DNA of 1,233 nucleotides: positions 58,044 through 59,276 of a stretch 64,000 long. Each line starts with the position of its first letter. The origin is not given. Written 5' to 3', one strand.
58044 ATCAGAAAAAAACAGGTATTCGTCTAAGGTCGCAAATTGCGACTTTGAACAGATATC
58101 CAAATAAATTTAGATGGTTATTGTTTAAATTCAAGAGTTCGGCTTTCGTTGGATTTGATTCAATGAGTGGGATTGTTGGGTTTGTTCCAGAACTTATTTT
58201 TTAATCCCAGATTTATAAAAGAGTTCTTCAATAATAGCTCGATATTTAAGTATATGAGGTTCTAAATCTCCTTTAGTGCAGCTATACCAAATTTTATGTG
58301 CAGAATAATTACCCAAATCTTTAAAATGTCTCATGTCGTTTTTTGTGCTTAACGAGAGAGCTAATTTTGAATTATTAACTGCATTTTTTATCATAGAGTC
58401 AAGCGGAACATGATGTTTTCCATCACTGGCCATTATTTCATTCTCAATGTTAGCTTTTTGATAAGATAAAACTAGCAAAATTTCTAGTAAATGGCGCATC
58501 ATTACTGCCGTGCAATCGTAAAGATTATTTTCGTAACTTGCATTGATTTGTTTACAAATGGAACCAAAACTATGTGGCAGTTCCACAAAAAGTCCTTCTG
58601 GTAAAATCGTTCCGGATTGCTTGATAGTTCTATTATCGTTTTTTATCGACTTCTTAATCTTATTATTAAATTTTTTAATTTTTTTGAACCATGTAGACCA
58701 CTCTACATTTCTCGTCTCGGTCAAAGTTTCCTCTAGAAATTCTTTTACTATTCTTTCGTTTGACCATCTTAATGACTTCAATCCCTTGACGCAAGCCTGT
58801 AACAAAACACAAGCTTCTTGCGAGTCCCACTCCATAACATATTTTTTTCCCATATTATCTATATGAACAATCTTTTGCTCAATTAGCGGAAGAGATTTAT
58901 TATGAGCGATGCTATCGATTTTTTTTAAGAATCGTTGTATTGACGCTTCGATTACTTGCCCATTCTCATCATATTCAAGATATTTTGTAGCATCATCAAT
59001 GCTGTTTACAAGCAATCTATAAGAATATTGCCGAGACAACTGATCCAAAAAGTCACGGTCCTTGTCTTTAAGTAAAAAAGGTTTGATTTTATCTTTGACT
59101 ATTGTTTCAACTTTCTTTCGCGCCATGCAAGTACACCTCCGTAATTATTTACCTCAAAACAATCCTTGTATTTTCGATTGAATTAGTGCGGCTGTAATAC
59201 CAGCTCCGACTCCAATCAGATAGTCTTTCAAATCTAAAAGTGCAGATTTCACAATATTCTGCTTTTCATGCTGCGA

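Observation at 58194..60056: Two-gene candidate abortive-infection module: AbiTii-like sensor with membrane-active tail plus DUF4145/HEPN-like partner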

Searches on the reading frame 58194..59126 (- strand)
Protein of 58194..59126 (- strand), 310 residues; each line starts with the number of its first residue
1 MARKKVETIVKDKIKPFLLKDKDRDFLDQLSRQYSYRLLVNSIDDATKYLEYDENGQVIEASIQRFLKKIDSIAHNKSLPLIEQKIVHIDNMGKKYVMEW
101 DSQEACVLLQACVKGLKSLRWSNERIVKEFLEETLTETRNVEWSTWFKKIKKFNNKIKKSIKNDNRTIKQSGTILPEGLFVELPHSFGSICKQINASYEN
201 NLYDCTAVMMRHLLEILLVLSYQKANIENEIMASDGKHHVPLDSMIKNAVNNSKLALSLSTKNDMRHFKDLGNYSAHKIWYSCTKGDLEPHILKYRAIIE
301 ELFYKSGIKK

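Call 3: search_protein_families(library=pfam, proteins=[window:58194-59126:-], max_evalue=1)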
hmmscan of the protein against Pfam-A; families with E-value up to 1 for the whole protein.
window:58194-59126:- (310 aa): 3 families
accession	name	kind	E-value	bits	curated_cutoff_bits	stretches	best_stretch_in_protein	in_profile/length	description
PF18928.5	DUF5677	-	0.07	13.6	27.1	1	190-275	14-105/166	Family of unknown function (DUF5677)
PF13643.11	DUF4145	-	0.1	13.1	23.1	1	203-289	11-81/88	Domain of unknown function (DUF4145)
PF20229.3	ChrB_N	-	0.15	12.4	23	1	128-167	60-99/159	Protein ChrB, N-terminal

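Call 4: search_protein_families(library=padloc, proteins=[window:58194-59126:-], max_evalue=1)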
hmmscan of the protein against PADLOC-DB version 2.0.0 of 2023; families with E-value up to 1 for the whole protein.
window:58194-59126:- (310 aa): 3 families
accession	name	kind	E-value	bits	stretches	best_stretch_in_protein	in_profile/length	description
PDLC00637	ZorA2|ZorA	-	0.0041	14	1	39-198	260-395/420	MotA/ExbB/TolQ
PDLC00035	DruE3|DruE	-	0.016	10.9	1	63-169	1211-1316/1460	SNF2 family N-terminal domain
PDLC01488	Cas11a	-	0.022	12.9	1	49-87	35-74/105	CAS-I-A; effector_SS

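Call 5: search_protein_families(library=ncbifam, proteins=[window:58194-59126:-], max_evalue=1)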
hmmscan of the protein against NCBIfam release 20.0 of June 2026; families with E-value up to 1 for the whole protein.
window:58194-59126:- (310 aa): 1 family
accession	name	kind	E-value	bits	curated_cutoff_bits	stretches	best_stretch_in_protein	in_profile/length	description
NF040801.1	spore_GerD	equivalog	0.082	12.4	100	1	115-169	55-109/174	spore germination lipoprotein GerD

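Call 6: find_homologous_proteins(query=window:58194-59126:-, max_evalue=0.001)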
Query window:58194-59126:- (310 aa): 365 proteins with E <= 0.001 among 1849 candidates; the best 120 are listed.
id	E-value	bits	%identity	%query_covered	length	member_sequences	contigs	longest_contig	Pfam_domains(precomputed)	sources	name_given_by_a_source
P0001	8.2e-199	677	98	100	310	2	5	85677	-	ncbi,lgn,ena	-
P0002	6.5e-137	474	71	100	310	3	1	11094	-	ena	-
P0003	2.3e-108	380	60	100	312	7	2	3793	-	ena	-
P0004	1.9e-106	374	60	100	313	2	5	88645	-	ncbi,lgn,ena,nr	ncbi:DUF4145 domain-containing protein [bacterium]|nr:DUF4145 domain-containing protein [bacterium]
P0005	2.6e-106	373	60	100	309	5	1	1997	-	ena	-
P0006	1.8e-100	354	54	95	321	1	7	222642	-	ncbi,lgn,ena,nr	ncbi:hypothetical protein IKS86_04105 [bacterium]|nr:hypothetical protein [bacterium]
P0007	7.2e-99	349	56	100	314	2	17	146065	PF13643.12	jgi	-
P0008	5.0e-98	346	55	100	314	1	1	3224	-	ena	-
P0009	3.6e-97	343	54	100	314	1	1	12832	-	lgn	-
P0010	5.9e-97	342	55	100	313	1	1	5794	-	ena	-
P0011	1.1e-96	342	54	100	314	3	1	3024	-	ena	-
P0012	1.8e-95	338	55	100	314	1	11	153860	-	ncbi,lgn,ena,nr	ncbi:MAG: DUF4145 domain-containing protein [Clostridia bacterium]|nr:DUF4145 domain-containing prot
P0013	2.7e-94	334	54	100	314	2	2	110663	-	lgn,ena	-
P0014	4.1e-94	333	53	100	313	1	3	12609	-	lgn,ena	-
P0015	7.2e-94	332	52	100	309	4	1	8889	-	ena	-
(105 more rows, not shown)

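Call 9: find_encoding_contigs(protein=P0001, flank=6000, max_places=4)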
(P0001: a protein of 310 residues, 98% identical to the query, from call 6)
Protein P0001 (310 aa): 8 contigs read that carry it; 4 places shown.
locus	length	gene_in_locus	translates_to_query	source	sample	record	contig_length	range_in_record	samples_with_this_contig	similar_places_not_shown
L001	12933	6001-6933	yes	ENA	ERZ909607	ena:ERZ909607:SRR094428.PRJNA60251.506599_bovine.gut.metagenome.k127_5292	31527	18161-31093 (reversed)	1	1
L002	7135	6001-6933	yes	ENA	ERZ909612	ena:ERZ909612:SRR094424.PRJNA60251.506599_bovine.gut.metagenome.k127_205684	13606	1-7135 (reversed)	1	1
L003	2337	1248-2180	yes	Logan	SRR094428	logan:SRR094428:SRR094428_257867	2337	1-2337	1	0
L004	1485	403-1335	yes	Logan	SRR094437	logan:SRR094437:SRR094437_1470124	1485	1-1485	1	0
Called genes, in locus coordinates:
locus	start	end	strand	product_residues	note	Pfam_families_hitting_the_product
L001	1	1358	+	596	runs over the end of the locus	?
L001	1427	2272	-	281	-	PF10543:ORF6N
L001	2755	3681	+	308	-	PF01555:N6_N4_Mtase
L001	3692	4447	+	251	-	PF27126:NmeDI_C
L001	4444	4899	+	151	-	PF01555:N6_N4_Mtase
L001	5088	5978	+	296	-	PF18864:AbiTii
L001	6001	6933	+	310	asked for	-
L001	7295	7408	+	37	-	-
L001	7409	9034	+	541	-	-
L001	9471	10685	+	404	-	PF00155:Aminotran_1_2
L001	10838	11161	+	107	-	PF13560:HTH_31, PF01381:HTH_3 (weak)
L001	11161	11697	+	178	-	-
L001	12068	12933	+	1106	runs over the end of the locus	PF07603:Lcl_C, PF26707:DUF8237 (faint), PF07603:Lcl_C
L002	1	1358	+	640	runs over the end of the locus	PF01841:Transglut_core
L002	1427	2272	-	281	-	PF10543:ORF6N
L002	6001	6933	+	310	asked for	-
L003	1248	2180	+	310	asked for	-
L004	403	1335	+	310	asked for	-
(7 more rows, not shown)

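Call 10: find_encoding_contigs(protein=P0012, flank=6000, max_places=4)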
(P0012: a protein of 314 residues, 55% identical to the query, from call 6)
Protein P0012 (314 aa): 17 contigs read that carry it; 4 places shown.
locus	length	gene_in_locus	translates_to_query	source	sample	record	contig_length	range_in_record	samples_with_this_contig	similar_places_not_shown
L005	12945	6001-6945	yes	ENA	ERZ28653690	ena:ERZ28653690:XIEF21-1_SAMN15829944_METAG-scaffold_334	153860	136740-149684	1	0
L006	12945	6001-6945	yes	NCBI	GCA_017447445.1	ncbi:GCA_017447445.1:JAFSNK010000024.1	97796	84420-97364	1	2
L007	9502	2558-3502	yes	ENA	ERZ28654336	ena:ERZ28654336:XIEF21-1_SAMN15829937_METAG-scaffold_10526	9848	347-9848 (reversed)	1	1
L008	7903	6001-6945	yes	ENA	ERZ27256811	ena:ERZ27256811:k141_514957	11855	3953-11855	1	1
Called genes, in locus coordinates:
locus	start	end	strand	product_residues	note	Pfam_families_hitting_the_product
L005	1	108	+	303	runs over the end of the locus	PF02661:Fic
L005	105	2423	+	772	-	PF04313:HSDR_N (weak), PF13588:HSDR_N_2 (weak), PF04851:ResIII, PF00270:DEAD, PF18766:SWI2_SNF2, PF00271:Helicase_C (weak), PF08463:EcoEI_R_C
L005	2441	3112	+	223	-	-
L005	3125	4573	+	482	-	PF12161:HsdM_N, PF02384:N6_Mtase, PF07669:Eco57I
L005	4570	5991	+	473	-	PF01420:Methylase_S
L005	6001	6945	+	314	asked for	-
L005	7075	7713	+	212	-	-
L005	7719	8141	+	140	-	PF12844:HTH_19 (weak), PF13443:HTH_26 (faint), PF13560:HTH_31 (faint), PF01381:HTH_3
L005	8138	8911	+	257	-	PF01661:Macro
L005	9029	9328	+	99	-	PF14198:TnpV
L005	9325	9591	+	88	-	PF20648:DUF6809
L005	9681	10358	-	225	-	PF01292:Ni_hydr_CYTB, PF14358:DUF4405 (weak)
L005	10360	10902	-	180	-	PF02525:Flavodoxin_2, PF03358:FMN_red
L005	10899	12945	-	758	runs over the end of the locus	PF00756:Esterase, PF20434:BD-FAE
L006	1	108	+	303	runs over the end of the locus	PF02661:Fic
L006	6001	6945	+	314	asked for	-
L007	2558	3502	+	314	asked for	-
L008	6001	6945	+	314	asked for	-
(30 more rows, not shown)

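Call 13: search_protein_families(library=pfam, alignment_id=A1, max_evalue=1)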
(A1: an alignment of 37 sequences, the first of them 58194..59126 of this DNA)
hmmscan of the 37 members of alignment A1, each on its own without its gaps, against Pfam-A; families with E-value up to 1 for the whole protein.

A. member 1, window:58194-59126:- (310 aa): 3 families
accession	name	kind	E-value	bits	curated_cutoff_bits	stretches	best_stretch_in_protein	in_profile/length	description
PF18928.5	DUF5677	-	0.07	13.6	27.1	1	190-275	14-105/166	Family of unknown function (DUF5677)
PF13643.11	DUF4145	-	0.1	13.1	23.1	1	203-289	11-81/88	Domain of unknown function (DUF4145)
PF20229.3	ChrB_N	-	0.15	12.4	23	1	128-167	60-99/159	Protein ChrB, N-terminal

B. families by the number of members that match (of 37 scanned): 31 families (the first 25 are shown)
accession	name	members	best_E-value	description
PF13643.11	DUF4145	37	1.7e-05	Domain of unknown function (DUF4145)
PF18928.5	DUF5677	36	4.7e-06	Family of unknown function (DUF5677)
PF25306.1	DUF7880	5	0.02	Domain of unknown function (DUF7880)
PF14348.11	DUF4400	4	0.032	Domain of unknown function (DUF4400)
PF05095.17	DUF687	3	0.0065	Protein of unknown function (DUF687)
PF21126.3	KATNA1_MIT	3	0.013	Katanin p60 subunit A1, MIT domain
PF21224.3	Hen1_LCD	3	0.12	Small RNA 2'-O-methyltransferase-like, La-motif-containing domain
PF11974.14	bMG3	2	0.015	Bacterial alpha-2-macroglobulin MG3 domain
PF22716.1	SNaCT11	2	0.021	Short NACHT-associated C-Terminal domain, family 11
PF16477.11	DUF5054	2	0.05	Domain of unknown function (DUF5054)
PF09582.15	AnfO_nitrog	2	0.093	Iron only nitrogenase protein AnfO (AnfO_nitrog)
PF10163.14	EnY2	2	0.19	Transcription factor e(y)2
PF20302.4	HisK-N-like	1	0.035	HisK-N-like globin domain of the ASK signalosome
PF15810.10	CCDC117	1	0.037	Coiled-coil domain-containing protein 117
PF09359.15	VTC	1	0.044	VTC domain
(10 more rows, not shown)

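Call 14: search_solved_structures(query=A1, max_evalue=10, show_alignments=2)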
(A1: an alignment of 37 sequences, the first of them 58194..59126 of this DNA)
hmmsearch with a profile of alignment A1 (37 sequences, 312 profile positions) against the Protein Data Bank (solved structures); distinct sequences matched with E-value up to 10: 2.
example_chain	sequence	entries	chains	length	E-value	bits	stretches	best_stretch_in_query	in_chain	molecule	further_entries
3v2l_A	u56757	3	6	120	0.24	13.8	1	128-212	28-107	AGAP005208-PA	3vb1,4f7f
6df3_C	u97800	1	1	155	0.72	12.2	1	131-247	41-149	Interleukin-24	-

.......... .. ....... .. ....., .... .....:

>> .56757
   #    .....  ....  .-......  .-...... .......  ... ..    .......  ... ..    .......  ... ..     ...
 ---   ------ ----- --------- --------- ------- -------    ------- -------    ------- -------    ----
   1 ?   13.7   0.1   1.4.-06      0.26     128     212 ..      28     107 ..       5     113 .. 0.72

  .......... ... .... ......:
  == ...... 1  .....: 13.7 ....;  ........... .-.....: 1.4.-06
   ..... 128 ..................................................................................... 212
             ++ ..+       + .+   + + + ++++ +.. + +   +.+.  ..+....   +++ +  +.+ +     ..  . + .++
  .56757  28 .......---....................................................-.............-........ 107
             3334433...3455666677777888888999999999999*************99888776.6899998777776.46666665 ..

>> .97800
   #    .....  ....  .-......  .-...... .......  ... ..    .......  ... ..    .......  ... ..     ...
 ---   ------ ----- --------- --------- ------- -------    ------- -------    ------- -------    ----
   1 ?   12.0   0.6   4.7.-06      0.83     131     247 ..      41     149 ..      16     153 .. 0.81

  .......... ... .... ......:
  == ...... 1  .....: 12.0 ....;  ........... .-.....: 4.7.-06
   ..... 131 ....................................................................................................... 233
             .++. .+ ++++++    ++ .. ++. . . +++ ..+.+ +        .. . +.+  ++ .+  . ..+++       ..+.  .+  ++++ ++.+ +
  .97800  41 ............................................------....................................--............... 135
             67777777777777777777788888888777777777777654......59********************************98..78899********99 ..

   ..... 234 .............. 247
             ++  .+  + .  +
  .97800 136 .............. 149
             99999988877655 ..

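Call 15: find_related_loci(query=A1, collection=genome_contigs, flank=6000)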
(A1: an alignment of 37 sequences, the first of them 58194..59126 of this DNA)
Query A1 (310 aa) in genome_contigs; peptide patterns used: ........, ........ (x = any residue, [..] = any of these).
73 stretches matched a pattern; 57 encode a relative of the query (tblastn E <= 1e-3); 57 distinct loci.
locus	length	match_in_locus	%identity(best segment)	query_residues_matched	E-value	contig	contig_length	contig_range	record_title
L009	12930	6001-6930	98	1-310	0e+0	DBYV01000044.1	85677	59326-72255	MAG TPA_asm: bacterium UBP6_UBA1177 isolate UBA1177 UBA1177_contig_919, whole genome shotgun sequence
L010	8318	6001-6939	60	1-310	2e-112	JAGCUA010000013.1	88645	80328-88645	Bacterium isolate RGIG10122 Yak_Rumen-4__c457168, whole genome shotgun sequence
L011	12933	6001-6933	55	1-309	5e-101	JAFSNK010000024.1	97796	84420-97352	MAG: Clostridia bacterium isolate RGIG3301 Goat_Reticulum-4__c346761, whole genome shotgun sequence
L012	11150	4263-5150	54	16-309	5e-99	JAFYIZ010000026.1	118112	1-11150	Bacterium isolate RGIG7134 Water_buffalos_Abomasum-4__c628683, whole genome shotgun sequence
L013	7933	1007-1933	51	1-309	1e-97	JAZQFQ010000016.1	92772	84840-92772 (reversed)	MAG: Eubacteriales bacterium isolate T1900044632_TS20190098.MAGScoT_cleanbin_000048 SGB_1070_k141_187167, whole genome s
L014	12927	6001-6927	52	1-309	2e-97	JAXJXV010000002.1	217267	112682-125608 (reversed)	MAG: Acutalibacteraceae bacterium isolate DOME_MAG_7338 7338_C0433_k141_15355, whole genome shotgun sequence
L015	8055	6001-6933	51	1-309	4e-97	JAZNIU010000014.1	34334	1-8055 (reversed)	MAG: Clostridia bacterium isolate T1900044683_TS20190149.MAGScoT_cleanbin_000012 SGB_1704_k141_1196444, whole genome sho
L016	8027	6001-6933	50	1-310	2e-92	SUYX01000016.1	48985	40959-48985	MAG: Bacteroidales bacterium isolate SIG161 NODE_3274_length_48985_cov_13.746469, whole genome shotgun sequence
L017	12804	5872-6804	51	1-310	2e-92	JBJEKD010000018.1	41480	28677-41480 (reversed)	MAG: Muribaculaceae bacterium isolate PUUB53_bin.005 NODE_261_length_41480_cov_23.846421, whole genome shotgun sequence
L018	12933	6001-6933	49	1-310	4e-92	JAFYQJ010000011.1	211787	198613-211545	MAG: Paludibacteraceae bacterium isolate RGIG7326 Water_buffalos_Cecum-4__c511850, whole genome shotgun sequence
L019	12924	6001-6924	48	1-309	5e-84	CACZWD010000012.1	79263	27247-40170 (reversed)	MAG: uncultured Ruminococcus sp. isolate RUG13004 genome assembly, contig: RUG13004_asm_12, whole genome shotgun sequenc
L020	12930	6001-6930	46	1-309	2e-83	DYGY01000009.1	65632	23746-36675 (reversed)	MAG TPA_asm: Thermaerobacter marianensis isolate BE2012_42_27 Afr_mines_BE2012_249_length_65632_cov_11_314851, whole gen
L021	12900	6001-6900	48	10-309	8e-82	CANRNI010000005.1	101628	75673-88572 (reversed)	MAG: uncultured Clostridia bacterium isolate Lapin-021__bin38 genome assembly, contig: Lapin-021__NODE_232_length_101628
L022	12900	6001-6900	45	10-309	9e-79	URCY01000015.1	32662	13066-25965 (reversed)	uncultured Clostridiales bacterium isolate UMGS883 genome assembly, contig: NODE_177_length_32662_cov_19.828564, whole g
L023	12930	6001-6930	47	1-309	5e-84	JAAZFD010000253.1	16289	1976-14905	MAG: Clostridiales bacterium isolate AS10tlH2TH_161 311449_AS10, whole genome shotgun sequence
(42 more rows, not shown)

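Call 22: predict_structure(alignment_id=A1)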
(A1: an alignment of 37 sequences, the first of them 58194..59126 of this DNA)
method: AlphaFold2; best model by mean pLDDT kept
length: 310 residues; sequences in the alignment: 37
mean_pLDDT: 87.5   pTM: 0.50
mean pLDDT of the five models: 87.5, 86.8, 86.1, 85.8, 84.6
residues with pLDDT >= 90: 197; 70-90: 88; 50-70: 10; < 50: 15
segments of 3 or more residues with pLDDT < 50: 166-171, 274-281
pLDDT, mean of each block of 10 residues (from residue 1): 82 93 93 93 94 92 94 92 94 92 96 90 92 92 94 93 51 74 88 88 85 94 96 91 91 91 83 47 74 90 92
secondary structure, 60 per line:
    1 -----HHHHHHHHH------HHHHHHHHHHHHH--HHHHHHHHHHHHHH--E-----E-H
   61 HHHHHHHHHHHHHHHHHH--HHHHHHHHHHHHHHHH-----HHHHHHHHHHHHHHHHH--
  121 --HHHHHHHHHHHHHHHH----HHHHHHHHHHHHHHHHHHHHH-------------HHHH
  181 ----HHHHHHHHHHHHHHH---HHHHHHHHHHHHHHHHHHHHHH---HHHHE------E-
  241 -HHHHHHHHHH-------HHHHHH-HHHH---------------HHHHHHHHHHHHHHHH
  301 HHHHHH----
elements in order: H6-14 H21-33 H36-49 H60-78 H81-96 H102-118 H123-138 H143-163 H177-180 H185-199 H203-224 H228-231 H242-251 H259-264 H266-269 H285-306

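Call 26: fold_search(model_id=the predicted structure, library=pdb)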
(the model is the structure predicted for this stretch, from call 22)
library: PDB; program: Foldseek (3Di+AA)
matches with E <= 10: 55; with E <= 0.001: 0
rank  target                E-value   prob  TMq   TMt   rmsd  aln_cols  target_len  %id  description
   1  9lpt                  8.2e-01  0.06  0.12  0.11  24.7       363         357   12  Structure of the P113 protein from Plasmodium falciparum (released 2025-05-14)
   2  6wno_D                1.7e+00  0.05  0.13  0.13  28.2       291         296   12  Plasmodium vivax reticulocyte binding protein 2b (PvRBP2b) bound to human monoclonal antibody 243244 (released 2021-01-27)
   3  8flq_R                1.8e+00  0.03  0.12  0.11  25.3       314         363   10  Human PTH1R in complex with PTH(1-34) and Gs (released 2023-04-26)
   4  5e18_F                2.2e+00  0.04  0.13  0.12  25.7       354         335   12  T. thermophilus transcription initiation complex having a YYY discriminator sequence and a nontemplate-strand length c (released 2016-03-09)
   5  6vvt_F                2.2e+00  0.02  0.11  0.12  25.3       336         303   15  Crystal structure of a Mycobacterium smegmatis transcription initiation complex with Rifampicin-resistant RNA polymera (released 2020-10-21)
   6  6n60_F                2.2e+00  0.02  0.11  0.11  27.2       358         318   15  Escherichia coli RNA polymerase sigma70-holoenzyme bound to upstream fork promoter DNA and Microcin J25 (MccJ25) (released 2019-01-09)
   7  3ly2_D                2.6e+00  0.06  0.11  0.11  15.9       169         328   12  Catalytic Domain of Human Phosphodiesterase 4B in Complex with A Coumarin-Based Inhibitor (released 2010-04-28)
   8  5ic1                  2.6e+00  0.02  0.11  0.09  20.1       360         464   13  Structural analysis of a talin triple domain module, E1794Y, E1797Y, Q1801Y mutant (released 2016-05-18)
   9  6dcf_F                3.0e+00  0.02  0.11  0.11  24.3       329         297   16  Crystal structure of a Mycobacterium smegmatis transcription initiation complex with Rifampicin-resistant RNA polymera (released 2018-09-05)
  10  2hsb                  3.3e+00  0.84  0.30  0.67   3.7       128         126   12  Crystal structure of a hepn domain containing protein (af_0298) from archaeoglobus fulgidus at 1.95 A resolution (released 2006-08-15)
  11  5k5d_B                3.3e+00  0.06  0.13  0.15  15.4       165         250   20  Structure of the C2221 form of Pnob8-like ParB-N domain (released 2016-06-15)
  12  6bzo_F                3.4e+00  0.03  0.13  0.12  27.1       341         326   11  Mtb RNAP Holo/RbpA/Fidaxomicin/upstream fork DNA (released 2018-03-28)
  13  8t3l_C                3.8e+00  0.02  0.11  0.11  23.8       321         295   10  TRPV1 in nanodisc bound with 2 LPA molecules in neighboring monomers (released 2024-05-08)
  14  5vi5_F                3.9e+00  0.02  0.12  0.11  25.3       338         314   13  Structure of Mycobacterium smegmatis transcription initiation complex with a full transcription bubble (released 2017-07-26)
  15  6xl5_F                4.1e+00  0.02  0.11  0.08  26.7       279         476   15  Cryo-EM structure of EcmrR-RNAP-promoter open complex (EcmrR-RPo) (released 2021-04-07)
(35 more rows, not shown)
